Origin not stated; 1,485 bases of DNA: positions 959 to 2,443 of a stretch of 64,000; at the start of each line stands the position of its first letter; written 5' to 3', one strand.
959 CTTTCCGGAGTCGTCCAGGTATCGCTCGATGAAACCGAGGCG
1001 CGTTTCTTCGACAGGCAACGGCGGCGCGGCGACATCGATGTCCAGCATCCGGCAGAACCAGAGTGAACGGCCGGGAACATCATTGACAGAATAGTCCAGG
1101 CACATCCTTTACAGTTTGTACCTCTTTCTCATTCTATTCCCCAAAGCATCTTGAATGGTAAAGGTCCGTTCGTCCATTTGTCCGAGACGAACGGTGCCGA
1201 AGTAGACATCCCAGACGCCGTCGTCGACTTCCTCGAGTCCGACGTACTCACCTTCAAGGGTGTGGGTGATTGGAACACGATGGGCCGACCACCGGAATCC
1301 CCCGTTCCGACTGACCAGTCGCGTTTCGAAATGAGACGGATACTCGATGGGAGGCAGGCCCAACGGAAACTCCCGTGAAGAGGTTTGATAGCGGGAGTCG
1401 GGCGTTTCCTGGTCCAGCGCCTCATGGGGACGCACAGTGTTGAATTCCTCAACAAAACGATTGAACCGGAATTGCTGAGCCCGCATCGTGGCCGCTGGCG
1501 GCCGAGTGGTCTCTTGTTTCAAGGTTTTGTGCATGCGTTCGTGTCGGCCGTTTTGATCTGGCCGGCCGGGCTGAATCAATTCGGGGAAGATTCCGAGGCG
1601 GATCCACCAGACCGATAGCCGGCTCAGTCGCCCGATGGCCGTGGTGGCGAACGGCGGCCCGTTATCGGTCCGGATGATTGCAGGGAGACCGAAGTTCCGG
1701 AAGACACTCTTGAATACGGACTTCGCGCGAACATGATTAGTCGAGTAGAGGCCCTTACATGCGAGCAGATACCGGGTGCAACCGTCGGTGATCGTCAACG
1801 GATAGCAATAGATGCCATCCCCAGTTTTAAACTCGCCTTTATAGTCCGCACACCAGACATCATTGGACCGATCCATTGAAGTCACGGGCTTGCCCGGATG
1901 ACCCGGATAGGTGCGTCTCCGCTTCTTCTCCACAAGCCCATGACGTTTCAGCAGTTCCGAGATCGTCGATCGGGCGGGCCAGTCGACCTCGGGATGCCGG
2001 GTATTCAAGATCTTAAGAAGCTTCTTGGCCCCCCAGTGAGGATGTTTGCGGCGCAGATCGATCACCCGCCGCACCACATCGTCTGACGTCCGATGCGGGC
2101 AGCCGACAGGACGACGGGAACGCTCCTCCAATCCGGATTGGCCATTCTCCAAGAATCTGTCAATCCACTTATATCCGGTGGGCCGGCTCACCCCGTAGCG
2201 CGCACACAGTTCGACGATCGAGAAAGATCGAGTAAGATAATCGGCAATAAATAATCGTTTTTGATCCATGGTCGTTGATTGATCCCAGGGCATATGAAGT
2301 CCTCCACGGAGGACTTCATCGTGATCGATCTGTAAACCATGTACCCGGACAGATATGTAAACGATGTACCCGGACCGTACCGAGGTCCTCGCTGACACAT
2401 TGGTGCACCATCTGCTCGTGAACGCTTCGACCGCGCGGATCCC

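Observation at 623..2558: IS481-family copy 1 splits a DinB-family gene exactly in frame; 3-bp target duplication encodes Leu at both junctions; the IS end supplies a new start codon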

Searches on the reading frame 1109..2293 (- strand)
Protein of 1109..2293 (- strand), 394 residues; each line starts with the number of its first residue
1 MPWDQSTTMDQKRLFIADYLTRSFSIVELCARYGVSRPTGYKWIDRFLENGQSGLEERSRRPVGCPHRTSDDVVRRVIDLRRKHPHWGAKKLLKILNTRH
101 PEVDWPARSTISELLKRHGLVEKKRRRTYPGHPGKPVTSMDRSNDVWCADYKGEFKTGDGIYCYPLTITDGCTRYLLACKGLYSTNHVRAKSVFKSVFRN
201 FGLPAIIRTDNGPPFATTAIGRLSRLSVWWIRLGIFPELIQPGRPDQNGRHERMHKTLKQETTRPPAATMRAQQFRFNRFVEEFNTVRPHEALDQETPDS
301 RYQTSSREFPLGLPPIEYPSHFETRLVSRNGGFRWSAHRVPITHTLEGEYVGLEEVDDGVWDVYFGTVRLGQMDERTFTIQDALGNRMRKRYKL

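Call 8: search_protein_families(library=pfam, proteins=[window:1112-2293:-], max_evalue=0.01)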
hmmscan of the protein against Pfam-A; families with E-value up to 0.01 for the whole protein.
seq(394 aa): 8 families
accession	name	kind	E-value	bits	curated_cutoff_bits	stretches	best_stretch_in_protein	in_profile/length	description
PF13565.12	HTH_32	-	6.5e-16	59.1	33.7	1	39-115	1-73/73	Homeodomain-like domain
PF13683.12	rve_3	-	7.9e-15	54.8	26.5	1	234-298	2-67/67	Integrase core domain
PF00665.32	rve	-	7.5e-13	49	32.6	1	142-245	3-102/102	Integrase core domain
PF13518.12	HTH_28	-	3.7e-10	40.2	25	1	13-62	2-51/52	Helix-turn-helix domain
PF13384.12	HTH_23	-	6.5e-08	32.6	24.6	1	10-55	5-49/50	Homeodomain-like domain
PF13011.12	LZ_Tnp_IS481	-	1.4e-06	28.9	22.2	1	24-82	26-84/85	leucine-zipper of insertion element IS481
PF13551.12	HTH_29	-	8e-05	23.1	28.1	1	25-62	14-53/64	Winged helix-turn helix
PF01527.26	HTH_Tnp_1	-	0.002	18.7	24.1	1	10-57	10-56/75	Transposase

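Call 9: search_protein_families(library=ncbifam, proteins=[window:1112-2293:-], max_evalue=0.01)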
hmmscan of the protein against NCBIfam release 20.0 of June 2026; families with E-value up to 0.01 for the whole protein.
seq(394 aa): 5 families
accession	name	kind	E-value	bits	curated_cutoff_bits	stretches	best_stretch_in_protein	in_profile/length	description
NF033577.2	transpos_IS481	equivalog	1.8e-63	214.7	224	1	12-302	2-284/284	IS481 family transposase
NF033516.0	transpos_IS3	equivalog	1.4e-32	113.4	160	2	67-299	129-366/369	IS3 family transposase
NF033545.0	transpos_IS630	equivalog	1.2e-12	47.9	100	1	13-134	2-124/299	IS630 family transposase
NF033594.2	transpos_ISNCY_2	equivalog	2.8e-06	26.8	250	1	19-259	6-247/368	ISNCY family transposase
NF033546.1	transpos_IS21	equivalog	1.4e-05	24.8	160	0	235-304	214-284/294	IS21 family transposase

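Call 17: find_homologous_proteins(query=window:1112-2293:-, max_evalue=1e-20)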
Query seq(394 aa) (394 aa): 7996 proteins with E <= 1e-20 among 8000 candidates; the best 120 are listed.
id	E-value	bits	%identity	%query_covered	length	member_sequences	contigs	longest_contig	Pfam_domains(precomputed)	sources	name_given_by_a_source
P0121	2.0e-276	935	100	100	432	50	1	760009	PF00665.33,PF13384.13,PF13011.12,PF13518.13,PF13683.13,PF13565.13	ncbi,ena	-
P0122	9.0e-235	798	100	86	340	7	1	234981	PF00665.33,PF13384.13,PF13011.12,PF13518.13,PF13683.13,PF13565.13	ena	-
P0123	8.4e-233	791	84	99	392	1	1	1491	PF00665.33,PF13384.13,PF13551.13,PF13011.12,PF13518.13,PF13683.13,PF13565.13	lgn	-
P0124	4.0e-226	769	82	99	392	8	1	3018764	PF00665.33,PF13384.13,PF13551.13,PF13011.12,PF13518.13,PF13683.13,PF13565.13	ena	-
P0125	7.9e-222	755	83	97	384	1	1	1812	PF00665.33,PF13384.13,PF13551.13,PF13011.12,PF13518.13,PF13683.13,PF13565.13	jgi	jgi:transposase InsO family protein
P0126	1.3e-219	748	88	91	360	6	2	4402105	PF00665.33,PF13011.12,PF13683.13,PF13565.13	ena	-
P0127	2.3e-218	744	80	99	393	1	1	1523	PF00665.33,PF13384.13,PF13551.13,PF13011.12,PF13518.13,PF13683.13,PF13565.13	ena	-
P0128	3.7e-218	743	79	99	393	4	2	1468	PF00665.33,PF13384.13,PF13551.13,PF13518.13,PF13683.13,PF13565.13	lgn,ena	-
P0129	7.7e-217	739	80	99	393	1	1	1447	PF00665.33,PF13384.13,PF13551.13,PF13011.12,PF13518.13,PF13683.13,PF13565.13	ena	-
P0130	2.7e-216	737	79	99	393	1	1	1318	PF00665.33,PF13384.13,PF13551.13,PF13011.12,PF13518.13,PF13683.13,PF13565.13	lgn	-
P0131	3.3e-215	733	79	99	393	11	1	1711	PF00665.33,PF13384.13,PF13551.13,PF13518.13,PF13683.13,PF13565.13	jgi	jgi:putative transposase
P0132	2.1e-214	731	79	99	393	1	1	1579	PF00665.33,PF13384.13,PF13551.13,PF13518.13,PF13683.13,PF13565.13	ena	-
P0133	2.3e-213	727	77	99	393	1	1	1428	PF00665.33,PF13384.13,PF13551.13,PF13011.12,PF13518.13,PF13683.13,PF13565.13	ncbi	-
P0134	4.3e-213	726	77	99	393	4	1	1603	PF00665.33,PF13384.13,PF13551.13,PF13011.12,PF13518.13,PF13683.13,PF13565.13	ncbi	-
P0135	7.8e-212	722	77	99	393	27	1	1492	PF00665.33,PF13384.13,PF13011.12,PF13518.13,PF13683.13,PF13565.13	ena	-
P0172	4.5e-195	667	69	99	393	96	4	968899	PF00665.33,PF13384.13,PF13551.13,PF13011.12,PF01527.27,PF13518.13,PF13683.13,PF13565.13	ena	-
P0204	2.4e-172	592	65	95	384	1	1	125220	PF00665.33,PF13384.13,PF13551.13,PF13011.12,PF13518.13,PF13683.13,PF13565.13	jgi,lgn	-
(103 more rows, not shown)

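Call 19: find_encoding_contigs(protein=window:1109-2293:-, flank=2500, max_places=10)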
Protein window:1109-2293:- (394 aa): 18 contigs read that carry it; 10 places shown.
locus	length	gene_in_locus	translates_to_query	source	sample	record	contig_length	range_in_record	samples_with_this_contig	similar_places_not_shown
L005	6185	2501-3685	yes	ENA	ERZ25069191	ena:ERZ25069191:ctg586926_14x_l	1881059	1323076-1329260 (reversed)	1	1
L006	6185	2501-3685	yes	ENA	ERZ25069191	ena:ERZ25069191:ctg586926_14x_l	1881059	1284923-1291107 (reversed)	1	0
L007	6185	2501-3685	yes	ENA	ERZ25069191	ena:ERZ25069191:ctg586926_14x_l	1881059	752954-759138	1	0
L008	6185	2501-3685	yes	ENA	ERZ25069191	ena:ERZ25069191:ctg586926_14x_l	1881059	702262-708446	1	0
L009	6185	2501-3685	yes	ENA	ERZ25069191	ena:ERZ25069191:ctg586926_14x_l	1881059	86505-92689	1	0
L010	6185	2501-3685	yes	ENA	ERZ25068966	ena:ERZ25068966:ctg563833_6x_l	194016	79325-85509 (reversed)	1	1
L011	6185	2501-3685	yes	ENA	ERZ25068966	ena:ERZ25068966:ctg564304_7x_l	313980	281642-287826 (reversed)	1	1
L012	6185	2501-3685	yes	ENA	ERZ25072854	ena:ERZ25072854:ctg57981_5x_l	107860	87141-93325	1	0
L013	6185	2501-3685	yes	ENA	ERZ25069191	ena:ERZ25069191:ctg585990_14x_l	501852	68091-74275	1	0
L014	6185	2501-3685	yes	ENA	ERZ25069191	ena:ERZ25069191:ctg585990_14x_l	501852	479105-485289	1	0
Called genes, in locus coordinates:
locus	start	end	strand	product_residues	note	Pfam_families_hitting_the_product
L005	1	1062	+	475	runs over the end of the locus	PF00282:Pyridoxal_deC, PF01212:Beta_elim_lyase, PF05889:SepSecS (weak)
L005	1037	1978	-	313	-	PF01497:Peripla_BP_2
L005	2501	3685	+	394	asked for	PF13011:LZ_Tnp_IS481 (weak), PF13384:HTH_23, PF13518:HTH_28, PF13565:HTH_32, PF00665:rve, PF13683:rve_3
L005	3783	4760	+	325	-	PF01321:Creatinase_N, PF00557:Peptidase_M24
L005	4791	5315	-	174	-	PF00293:NUDIX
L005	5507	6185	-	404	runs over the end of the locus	PF00202:Aminotran_3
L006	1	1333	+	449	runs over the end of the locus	PF00158:Sigma54_activat, PF13191:AAA_16 (faint), PF14532:Sigma54_activ_2, PF07728:AAA_5 (weak), PF25601:AAA_lid_14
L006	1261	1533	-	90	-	-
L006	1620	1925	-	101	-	PF03992:ABM (weak)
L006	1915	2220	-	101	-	-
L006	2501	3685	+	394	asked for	PF13011:LZ_Tnp_IS481 (weak), PF13384:HTH_23, PF13518:HTH_28, PF13565:HTH_32, PF00665:rve, PF13683:rve_3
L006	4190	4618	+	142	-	-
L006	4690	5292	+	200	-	PF01066:CDP-OH_P_transf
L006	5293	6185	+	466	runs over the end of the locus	PF00595:PDZ (faint), PF17820:PDZ_6, PF19238:Radical_SAM_2, PF04459:DUF512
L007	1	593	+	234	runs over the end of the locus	PF00857:Isochorismatase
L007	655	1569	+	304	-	PF00561:Abhydrolase_1, PF12146:Hydrolase_4 (weak), PF12697:Abhydrolase_6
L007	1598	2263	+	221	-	PF01243:PNPOx_N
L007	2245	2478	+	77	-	-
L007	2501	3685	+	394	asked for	PF13011:LZ_Tnp_IS481 (weak), PF13384:HTH_23, PF13518:HTH_28, PF13565:HTH_32, PF00665:rve, PF13683:rve_3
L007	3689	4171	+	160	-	-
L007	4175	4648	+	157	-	PF01073:3Beta_HSD (weak), PF01370:Epimerase, PF04321:RmlD_sub_bind (weak), PF05368:NmrA, PF13460:NAD_binding_10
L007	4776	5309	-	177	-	-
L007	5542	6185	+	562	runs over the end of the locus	PF00561:Abhydrolase_1, PF12146:Hydrolase_4, PF12697:Abhydrolase_6, PF00837:T4_deiodinase, PF08534:Redoxin (faint)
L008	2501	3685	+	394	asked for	PF13011:LZ_Tnp_IS481 (weak), PF13384:HTH_23, PF13518:HTH_28, PF13565:HTH_32, PF00665:rve, PF13683:rve_3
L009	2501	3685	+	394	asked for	PF13011:LZ_Tnp_IS481 (weak), PF13384:HTH_23, PF13518:HTH_28, PF13565:HTH_32, PF00665:rve, PF13683:rve_3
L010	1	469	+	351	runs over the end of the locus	PF00710:Asparaginase, PF17763:Asparaginase_C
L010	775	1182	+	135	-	PF00903:Glyoxalase (weak)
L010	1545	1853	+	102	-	PF00355:Rieske, PF13806:Rieske_2, PF22543:Rieske_4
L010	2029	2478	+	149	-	PF13406:SLT_2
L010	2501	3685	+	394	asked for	PF13011:LZ_Tnp_IS481 (weak), PF13384:HTH_23, PF13518:HTH_28, PF13565:HTH_32, PF00665:rve, PF13683:rve_3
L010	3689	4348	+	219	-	PF13406:SLT_2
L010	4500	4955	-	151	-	PF00326:Peptidase_S9 (faint), PF01738:DLH, PF08840:BAAT_C (faint)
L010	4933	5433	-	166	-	PF23678:YqhI, PF01738:DLH (weak)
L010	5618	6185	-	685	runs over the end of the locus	PF19310:TOP_N (weak), PF01432:Peptidase_M3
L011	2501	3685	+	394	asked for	PF13011:LZ_Tnp_IS481 (weak), PF13384:HTH_23, PF13518:HTH_28, PF13565:HTH_32, PF00665:rve, PF13683:rve_3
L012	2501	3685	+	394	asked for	PF13011:LZ_Tnp_IS481 (weak), PF13384:HTH_23, PF13518:HTH_28, PF13565:HTH_32, PF00665:rve, PF13683:rve_3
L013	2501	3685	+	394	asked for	PF13011:LZ_Tnp_IS481 (weak), PF13384:HTH_23, PF13518:HTH_28, PF13565:HTH_32, PF00665:rve, PF13683:rve_3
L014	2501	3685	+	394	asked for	PF13011:LZ_Tnp_IS481 (weak), PF13384:HTH_23, PF13518:HTH_28, PF13565:HTH_32, PF00665:rve, PF13683:rve_3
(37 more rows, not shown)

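Call 27: find_encoding_contigs(protein=P0124, flank=1500, max_places=5)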
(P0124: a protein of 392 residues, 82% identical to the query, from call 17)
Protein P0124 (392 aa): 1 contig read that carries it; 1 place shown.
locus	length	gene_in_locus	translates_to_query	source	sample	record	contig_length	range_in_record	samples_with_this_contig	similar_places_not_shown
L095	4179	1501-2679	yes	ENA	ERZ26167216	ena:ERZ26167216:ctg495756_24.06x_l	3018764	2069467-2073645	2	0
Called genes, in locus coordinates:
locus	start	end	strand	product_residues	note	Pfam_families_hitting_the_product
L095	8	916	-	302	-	PF13276:HTH_21, PF00665:rve, PF13683:rve_3, PF13333:rve_2 (weak)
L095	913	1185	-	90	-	PF01527:HTH_Tnp_1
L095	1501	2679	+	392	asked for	PF13011:LZ_Tnp_IS481, PF13384:HTH_23 (weak), PF13518:HTH_28, PF13551:HTH_29 (weak), PF13565:HTH_32, PF00665:rve, PF13683:rve_3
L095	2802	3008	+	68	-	PF04191:PEMT (weak)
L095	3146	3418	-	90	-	-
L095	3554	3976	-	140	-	-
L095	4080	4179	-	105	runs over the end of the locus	-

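Call 28: find_encoding_contigs(protein=P0172, flank=1500, max_places=5)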
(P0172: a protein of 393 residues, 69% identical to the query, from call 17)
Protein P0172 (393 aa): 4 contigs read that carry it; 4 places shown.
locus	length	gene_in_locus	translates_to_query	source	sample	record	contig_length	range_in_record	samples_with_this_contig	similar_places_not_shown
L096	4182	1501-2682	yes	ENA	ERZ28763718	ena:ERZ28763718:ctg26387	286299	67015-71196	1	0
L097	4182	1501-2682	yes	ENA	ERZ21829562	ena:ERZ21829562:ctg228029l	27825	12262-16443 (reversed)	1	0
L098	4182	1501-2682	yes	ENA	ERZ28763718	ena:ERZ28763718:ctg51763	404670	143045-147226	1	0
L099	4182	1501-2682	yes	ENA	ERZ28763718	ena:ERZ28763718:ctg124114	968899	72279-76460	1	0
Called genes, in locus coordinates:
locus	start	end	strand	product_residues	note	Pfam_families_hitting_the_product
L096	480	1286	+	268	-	PF13531:SBP_bac_11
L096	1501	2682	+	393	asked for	PF01527:HTH_Tnp_1 (faint), PF13011:LZ_Tnp_IS481, PF13384:HTH_23, PF13518:HTH_28, PF13551:HTH_29, PF13565:HTH_32, PF00665:rve, PF13683:rve_3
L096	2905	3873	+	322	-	PF00753:Lactamase_B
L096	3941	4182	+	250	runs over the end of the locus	PF01925:TauE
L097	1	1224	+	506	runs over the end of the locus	PF01645:Glu_synthase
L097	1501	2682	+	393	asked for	PF01527:HTH_Tnp_1 (faint), PF13011:LZ_Tnp_IS481, PF13384:HTH_23, PF13518:HTH_28, PF13551:HTH_29, PF13565:HTH_32, PF00665:rve, PF13683:rve_3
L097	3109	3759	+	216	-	PF13709:DUF4159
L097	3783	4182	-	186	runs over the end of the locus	PF00578:AhpC-TSA, PF08534:Redoxin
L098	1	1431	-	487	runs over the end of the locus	PF00089:Trypsin, PF10459:Peptidase_S46 (faint), PF13365:Trypsin_2, PF00595:PDZ, PF13180:PDZ_2, PF17820:PDZ_6 (weak)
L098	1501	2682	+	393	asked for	PF01527:HTH_Tnp_1 (faint), PF13011:LZ_Tnp_IS481, PF13384:HTH_23, PF13518:HTH_28, PF13551:HTH_29, PF13565:HTH_32, PF00665:rve, PF13683:rve_3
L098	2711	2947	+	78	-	-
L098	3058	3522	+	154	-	PF25213:HVO_A0261_N (faint), PF12802:MarR_2, PF01047:MarR, PF13463:HTH_27 (weak)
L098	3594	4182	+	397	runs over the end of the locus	PF01370:Epimerase (weak), PF05368:NmrA, PF13460:NAD_binding_10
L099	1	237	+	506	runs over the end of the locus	PF01645:Glu_synthase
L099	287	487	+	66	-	-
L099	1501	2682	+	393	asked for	PF01527:HTH_Tnp_1 (faint), PF13011:LZ_Tnp_IS481, PF13384:HTH_23, PF13518:HTH_28, PF13551:HTH_29, PF13565:HTH_32, PF00665:rve, PF13683:rve_3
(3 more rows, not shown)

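Call 29: find_encoding_contigs(protein=P0204, flank=1500, max_places=3)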
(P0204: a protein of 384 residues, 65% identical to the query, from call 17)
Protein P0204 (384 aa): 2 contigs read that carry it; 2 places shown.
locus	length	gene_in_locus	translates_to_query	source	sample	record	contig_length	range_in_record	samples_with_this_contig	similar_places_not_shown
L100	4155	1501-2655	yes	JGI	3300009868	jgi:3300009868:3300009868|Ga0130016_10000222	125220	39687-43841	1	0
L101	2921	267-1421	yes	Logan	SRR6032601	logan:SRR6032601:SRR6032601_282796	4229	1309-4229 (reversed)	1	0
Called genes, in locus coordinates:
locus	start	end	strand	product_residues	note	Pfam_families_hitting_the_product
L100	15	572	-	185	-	PF07883:Cupin_2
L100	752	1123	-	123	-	PF20589:DUF6790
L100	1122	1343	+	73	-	-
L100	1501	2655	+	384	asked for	PF13011:LZ_Tnp_IS481 (weak), PF13384:HTH_23, PF13518:HTH_28, PF13551:HTH_29 (weak), PF13565:HTH_32, PF00665:rve, PF13683:rve_3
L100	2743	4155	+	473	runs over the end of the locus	-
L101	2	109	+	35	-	?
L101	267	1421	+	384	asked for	PF13011:LZ_Tnp_IS481 (weak), PF13384:HTH_23, PF13518:HTH_28, PF13551:HTH_29 (weak), PF13565:HTH_32, PF00665:rve, PF13683:rve_3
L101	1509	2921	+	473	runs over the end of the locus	-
